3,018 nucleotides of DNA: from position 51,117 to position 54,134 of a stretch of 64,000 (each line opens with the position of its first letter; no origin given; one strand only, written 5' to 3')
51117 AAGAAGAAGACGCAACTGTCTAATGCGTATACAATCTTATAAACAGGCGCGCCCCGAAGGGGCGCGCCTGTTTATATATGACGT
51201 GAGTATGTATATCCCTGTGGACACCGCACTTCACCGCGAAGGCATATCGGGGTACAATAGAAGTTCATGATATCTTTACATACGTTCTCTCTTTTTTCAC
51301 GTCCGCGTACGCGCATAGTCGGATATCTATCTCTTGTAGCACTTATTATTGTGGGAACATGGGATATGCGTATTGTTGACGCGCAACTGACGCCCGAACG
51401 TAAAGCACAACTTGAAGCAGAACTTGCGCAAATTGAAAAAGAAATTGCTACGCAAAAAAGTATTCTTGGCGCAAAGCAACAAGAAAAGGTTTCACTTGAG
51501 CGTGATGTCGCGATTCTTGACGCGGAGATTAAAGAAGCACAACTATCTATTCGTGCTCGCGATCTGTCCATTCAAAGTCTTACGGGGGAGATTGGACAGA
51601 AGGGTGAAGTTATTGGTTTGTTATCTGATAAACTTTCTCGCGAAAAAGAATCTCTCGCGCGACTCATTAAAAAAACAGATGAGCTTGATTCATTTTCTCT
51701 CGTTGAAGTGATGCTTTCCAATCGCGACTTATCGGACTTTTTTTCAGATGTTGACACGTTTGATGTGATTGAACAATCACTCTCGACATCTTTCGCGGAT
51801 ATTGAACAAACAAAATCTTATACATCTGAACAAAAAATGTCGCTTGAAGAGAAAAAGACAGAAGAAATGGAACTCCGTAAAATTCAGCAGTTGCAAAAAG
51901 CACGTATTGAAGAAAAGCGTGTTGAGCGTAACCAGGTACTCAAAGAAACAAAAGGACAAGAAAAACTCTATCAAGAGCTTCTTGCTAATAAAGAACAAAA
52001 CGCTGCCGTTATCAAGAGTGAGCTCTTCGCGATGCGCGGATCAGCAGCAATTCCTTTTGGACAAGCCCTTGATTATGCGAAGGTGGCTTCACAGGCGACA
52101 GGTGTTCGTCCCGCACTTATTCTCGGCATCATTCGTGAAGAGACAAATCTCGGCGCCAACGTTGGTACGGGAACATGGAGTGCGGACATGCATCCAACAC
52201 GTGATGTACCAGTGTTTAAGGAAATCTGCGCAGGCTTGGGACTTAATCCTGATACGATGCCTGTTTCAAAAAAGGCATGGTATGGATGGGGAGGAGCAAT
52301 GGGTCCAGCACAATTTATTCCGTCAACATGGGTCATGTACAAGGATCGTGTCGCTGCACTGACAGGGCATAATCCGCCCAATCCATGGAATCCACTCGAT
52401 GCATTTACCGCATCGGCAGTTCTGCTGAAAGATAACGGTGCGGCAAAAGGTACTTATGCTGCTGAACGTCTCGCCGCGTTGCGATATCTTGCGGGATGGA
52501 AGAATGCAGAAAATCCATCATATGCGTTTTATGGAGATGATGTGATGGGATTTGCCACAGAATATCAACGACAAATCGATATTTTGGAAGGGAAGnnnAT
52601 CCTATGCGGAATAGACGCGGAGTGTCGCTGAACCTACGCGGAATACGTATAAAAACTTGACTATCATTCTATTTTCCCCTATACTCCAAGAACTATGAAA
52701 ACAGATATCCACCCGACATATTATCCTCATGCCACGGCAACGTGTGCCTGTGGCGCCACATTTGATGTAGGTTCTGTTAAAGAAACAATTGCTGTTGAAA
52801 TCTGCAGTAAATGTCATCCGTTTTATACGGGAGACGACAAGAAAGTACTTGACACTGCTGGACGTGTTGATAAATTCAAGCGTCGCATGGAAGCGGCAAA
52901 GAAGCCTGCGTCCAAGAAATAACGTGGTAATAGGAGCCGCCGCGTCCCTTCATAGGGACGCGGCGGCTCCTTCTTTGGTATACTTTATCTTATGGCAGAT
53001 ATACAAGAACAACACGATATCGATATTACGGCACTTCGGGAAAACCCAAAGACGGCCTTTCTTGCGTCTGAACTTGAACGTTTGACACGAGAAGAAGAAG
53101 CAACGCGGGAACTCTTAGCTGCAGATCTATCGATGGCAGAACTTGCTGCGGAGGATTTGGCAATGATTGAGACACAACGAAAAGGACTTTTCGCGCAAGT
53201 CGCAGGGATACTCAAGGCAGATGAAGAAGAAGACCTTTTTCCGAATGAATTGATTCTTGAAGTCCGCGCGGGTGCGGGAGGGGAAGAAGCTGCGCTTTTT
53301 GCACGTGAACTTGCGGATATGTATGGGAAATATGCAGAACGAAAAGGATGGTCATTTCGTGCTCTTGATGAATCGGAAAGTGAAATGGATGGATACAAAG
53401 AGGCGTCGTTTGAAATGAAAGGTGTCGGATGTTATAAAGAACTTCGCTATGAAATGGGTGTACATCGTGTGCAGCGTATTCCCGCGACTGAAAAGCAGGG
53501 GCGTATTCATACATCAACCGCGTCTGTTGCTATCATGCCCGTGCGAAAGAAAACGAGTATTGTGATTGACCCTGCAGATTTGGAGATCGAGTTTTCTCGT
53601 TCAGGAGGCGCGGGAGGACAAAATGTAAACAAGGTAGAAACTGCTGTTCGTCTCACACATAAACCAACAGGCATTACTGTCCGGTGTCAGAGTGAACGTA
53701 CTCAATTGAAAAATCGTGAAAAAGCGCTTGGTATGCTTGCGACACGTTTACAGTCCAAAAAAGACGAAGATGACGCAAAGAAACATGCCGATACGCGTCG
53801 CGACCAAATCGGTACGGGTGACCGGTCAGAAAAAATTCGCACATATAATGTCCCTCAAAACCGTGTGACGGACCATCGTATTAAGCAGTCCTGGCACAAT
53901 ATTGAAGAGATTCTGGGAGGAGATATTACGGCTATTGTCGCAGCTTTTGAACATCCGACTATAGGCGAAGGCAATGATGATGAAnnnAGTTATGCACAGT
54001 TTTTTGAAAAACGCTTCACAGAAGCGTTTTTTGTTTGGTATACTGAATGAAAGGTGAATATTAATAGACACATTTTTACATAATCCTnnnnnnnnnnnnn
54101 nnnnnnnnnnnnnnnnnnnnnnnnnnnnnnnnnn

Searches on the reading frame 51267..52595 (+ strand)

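Call 82: search_protein_families(library=pfam, proteins=[window:51267-52595:+], max_evalue=0.001)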
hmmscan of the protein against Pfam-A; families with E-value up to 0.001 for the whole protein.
window:51267-52595:+ (443 aa): 1 family
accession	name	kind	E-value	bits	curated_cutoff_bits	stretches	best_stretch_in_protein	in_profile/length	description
PF13406.11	SLT_2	-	2.7e-06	27.3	24.3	1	271-397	77-206/292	Transglycosylase SLT domain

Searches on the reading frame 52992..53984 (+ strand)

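Call 82: search_protein_families(library=pfam, proteins=[window:52992-53984:+], max_evalue=0.001)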
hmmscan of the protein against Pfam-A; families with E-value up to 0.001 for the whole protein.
window:52992-53984:+ (331 aa): 2 families
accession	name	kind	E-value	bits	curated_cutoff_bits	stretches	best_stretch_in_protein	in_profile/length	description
PF03462.23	PCRF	-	4.2e-48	164.2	24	1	25-179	41-194/194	PCRF domain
PF00472.26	RF-1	-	1.5e-40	138.2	35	1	187-296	2-116/116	RF-1 domain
